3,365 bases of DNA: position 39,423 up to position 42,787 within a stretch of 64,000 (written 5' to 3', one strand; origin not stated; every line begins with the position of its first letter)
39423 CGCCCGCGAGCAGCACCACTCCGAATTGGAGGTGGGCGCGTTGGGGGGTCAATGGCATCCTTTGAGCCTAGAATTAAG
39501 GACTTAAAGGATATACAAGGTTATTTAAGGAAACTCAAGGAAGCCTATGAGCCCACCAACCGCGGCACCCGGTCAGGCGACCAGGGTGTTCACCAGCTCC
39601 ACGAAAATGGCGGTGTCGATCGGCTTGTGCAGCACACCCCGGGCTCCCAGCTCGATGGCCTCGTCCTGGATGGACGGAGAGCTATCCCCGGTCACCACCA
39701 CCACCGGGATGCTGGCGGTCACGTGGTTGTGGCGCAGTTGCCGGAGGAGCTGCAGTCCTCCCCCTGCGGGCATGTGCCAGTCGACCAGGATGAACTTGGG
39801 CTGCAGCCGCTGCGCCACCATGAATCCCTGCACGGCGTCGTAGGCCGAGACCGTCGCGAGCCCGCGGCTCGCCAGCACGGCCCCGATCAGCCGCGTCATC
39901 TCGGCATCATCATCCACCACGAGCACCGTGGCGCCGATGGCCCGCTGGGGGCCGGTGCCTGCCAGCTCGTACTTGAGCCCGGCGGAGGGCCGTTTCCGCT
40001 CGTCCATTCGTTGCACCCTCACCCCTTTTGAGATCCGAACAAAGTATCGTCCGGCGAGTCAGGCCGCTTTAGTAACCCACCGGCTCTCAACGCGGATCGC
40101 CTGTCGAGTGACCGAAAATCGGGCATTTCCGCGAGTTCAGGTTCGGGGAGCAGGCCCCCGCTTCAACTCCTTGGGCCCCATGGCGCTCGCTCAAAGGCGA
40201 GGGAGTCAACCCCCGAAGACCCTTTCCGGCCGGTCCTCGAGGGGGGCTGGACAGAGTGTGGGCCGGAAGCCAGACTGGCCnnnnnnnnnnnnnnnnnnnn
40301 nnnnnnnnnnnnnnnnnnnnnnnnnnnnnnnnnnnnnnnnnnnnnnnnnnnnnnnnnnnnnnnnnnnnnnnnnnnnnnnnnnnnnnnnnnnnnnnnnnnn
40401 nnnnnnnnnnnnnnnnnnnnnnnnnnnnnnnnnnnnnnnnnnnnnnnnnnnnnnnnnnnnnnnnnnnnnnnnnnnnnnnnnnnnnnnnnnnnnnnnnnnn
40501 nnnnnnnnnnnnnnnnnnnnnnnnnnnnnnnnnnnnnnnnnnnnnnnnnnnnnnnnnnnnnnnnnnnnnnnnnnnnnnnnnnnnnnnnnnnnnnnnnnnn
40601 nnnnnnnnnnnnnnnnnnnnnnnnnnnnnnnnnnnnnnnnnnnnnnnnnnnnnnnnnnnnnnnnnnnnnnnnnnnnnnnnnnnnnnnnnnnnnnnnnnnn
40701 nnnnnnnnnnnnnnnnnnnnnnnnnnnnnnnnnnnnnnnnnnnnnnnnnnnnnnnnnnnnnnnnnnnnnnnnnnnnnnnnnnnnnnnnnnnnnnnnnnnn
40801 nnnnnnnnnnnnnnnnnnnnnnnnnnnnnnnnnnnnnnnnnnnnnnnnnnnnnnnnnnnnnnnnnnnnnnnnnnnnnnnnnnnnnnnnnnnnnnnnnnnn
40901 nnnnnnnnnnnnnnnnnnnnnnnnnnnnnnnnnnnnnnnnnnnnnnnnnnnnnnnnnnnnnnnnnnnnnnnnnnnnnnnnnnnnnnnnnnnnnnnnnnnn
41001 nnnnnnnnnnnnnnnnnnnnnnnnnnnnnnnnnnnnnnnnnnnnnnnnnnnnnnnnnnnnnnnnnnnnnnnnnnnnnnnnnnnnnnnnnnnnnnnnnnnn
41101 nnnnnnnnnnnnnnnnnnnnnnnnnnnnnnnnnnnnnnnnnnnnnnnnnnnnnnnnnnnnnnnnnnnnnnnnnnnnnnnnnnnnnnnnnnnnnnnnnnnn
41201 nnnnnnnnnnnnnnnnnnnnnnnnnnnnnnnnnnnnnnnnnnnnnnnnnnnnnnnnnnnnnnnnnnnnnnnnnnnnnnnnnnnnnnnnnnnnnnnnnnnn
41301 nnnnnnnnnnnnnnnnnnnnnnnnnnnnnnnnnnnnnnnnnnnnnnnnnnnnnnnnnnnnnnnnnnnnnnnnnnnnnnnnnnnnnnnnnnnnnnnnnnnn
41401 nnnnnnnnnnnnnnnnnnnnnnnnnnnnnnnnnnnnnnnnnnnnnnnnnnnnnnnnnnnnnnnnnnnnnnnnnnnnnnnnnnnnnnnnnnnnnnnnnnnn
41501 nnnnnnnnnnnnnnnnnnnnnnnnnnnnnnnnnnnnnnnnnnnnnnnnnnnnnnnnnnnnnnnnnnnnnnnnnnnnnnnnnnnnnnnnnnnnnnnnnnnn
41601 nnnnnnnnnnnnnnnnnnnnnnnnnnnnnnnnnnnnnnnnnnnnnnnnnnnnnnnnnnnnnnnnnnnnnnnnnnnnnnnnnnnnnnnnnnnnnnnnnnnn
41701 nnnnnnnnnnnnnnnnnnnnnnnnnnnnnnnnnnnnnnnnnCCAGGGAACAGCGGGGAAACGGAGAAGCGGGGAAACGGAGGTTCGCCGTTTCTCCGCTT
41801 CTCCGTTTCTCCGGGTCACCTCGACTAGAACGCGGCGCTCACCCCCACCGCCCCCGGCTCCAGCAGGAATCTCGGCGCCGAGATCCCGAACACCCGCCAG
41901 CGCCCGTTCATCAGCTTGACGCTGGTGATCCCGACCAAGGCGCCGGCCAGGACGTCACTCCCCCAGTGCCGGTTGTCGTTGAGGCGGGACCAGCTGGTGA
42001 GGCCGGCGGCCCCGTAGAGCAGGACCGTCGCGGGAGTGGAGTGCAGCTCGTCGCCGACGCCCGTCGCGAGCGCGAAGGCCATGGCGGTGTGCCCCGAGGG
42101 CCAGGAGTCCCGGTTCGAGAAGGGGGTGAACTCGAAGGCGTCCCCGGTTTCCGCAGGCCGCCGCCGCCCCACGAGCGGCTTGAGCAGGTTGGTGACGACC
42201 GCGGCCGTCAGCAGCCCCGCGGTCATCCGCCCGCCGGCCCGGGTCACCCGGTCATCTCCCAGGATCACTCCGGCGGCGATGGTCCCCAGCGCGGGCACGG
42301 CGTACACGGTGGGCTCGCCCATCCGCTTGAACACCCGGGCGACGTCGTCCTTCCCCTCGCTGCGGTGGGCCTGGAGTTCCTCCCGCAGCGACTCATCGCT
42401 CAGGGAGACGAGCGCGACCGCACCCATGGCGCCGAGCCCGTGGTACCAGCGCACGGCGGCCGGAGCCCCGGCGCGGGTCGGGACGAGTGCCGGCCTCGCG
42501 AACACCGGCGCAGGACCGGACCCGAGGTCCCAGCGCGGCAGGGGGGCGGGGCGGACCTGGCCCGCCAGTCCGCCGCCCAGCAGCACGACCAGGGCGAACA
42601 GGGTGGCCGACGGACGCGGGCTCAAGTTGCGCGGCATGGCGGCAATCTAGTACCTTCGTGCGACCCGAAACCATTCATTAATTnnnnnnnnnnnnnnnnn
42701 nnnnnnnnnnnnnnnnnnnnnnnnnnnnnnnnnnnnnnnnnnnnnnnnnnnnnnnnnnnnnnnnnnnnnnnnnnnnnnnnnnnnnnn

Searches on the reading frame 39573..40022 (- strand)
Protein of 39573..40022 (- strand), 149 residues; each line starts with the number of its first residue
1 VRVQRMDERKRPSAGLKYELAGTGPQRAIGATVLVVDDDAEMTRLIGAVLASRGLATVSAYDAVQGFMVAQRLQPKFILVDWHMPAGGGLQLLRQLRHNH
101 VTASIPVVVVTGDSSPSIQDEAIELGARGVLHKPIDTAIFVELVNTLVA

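Call 8: search_protein_families(library=pfam, proteins=[window:39573-40022:-])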
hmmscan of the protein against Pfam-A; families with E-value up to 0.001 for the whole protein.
window:39573-40022:- (149 aa): 1 family
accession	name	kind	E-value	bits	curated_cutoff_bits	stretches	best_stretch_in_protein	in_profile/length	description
PF00072.30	Response_reg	-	5.3e-21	75.3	30.2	1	33-143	1-109/111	Response regulator receiver domain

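Call 28: search_protein_families(library=ncbifam, proteins=[window:39573-40022:-], max_evalue=0.01)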
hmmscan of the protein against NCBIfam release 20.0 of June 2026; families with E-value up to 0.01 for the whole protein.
window:39573-40022:- (149 aa): 94 families (the best 25 are shown)
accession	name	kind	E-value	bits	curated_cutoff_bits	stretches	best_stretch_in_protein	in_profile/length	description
TIGR02154.1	PhoB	equivalog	7.5e-17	61.4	296.2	1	31-142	3-114/226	phosphate regulon transcriptional regulator PhoB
NF045717.1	DVU0259_DivK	exception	4.8e-16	59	160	1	32-146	4-114/117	DVU0259 family response regulator domain-containing protein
NF007135.0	PRK09581.1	equivalog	1.3e-15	57.2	474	1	31-147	3-119/457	PleD family two-component system response regulator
NF007969.0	PRK10693.1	equivalog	3.9e-15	55.7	329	1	29-136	6-111/337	two-component system response regulator RssB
NF045505.1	RR_RssB_Pseudo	equivalog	9.5e-15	54.5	700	1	31-140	6-113/394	two-component system response regulator RssB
NF006900.1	PRK09390.1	equivalog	2e-14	53.6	255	1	31-146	5-118/203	response regulator FixJ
NF007901.0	PRK10610.1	equivalog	2.1e-13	50.5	189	1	33-146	8-122/129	chemotaxis response regulator CheY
NF040689.1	MtrAB_MtrA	equivalog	2.2e-13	50.1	300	1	33-144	1-109/219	MtrAB system response regulator MtrA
NF007546.0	PRK10161.1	equivalog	2.9e-13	49.9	471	1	32-141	4-113/229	phosphate response regulator transcription factor PhoB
NF008318.0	PRK11107.1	equivalog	1.6e-12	46.3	890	1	26-144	663-781/920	two-component sensor histidine kinase BarA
NF038297.2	hybrid_HK_HrmK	equivalog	3.9e-12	45.6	725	1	30-145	490-605/607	hybrid histidine kinase/response regulator HrmK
NF047654.1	DiguCycDgcRLepto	equivalog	5.1e-12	45.3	500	1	32-137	4-109/295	diguanylate cyclase DgcR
NF033791.1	ActR_PrrA_rreg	equivalog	1.3e-11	44.8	250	1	32-138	3-107/173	ActR/PrrA/RegA family redox response regulator transcription factor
NF007005.1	PRK09468.1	equivalog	4.2e-11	42.7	331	1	32-138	5-109/237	osmolarity response regulator transcription factor OmpR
NF051870.1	NAssimRespRegNtrX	equivalog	4.3e-11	42.4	600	1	32-143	3-114/452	nitrogen assimilation response regulator NtrX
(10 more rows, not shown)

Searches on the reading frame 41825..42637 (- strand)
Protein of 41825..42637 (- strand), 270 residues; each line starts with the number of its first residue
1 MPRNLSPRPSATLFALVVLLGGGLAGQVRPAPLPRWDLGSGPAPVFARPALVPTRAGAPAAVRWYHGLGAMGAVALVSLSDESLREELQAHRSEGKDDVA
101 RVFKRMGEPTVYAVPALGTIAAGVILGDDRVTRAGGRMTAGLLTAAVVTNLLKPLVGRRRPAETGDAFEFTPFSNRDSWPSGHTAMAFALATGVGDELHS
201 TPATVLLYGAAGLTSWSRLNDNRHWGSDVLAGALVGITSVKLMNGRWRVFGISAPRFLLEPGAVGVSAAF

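Call 8: search_protein_families(library=pfam, proteins=[window:41825-42637:-])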
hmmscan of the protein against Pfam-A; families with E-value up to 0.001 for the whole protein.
window:41825-42637:- (270 aa): 2 families
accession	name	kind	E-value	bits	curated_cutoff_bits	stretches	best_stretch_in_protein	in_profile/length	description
PF01569.27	PAP2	-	1.3e-18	67.5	27.2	1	138-242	5-120/130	PAP2 superfamily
PF14378.12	PAP2_3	-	0.0002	21.7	27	1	178-240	126-188/190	PAP2 superfamily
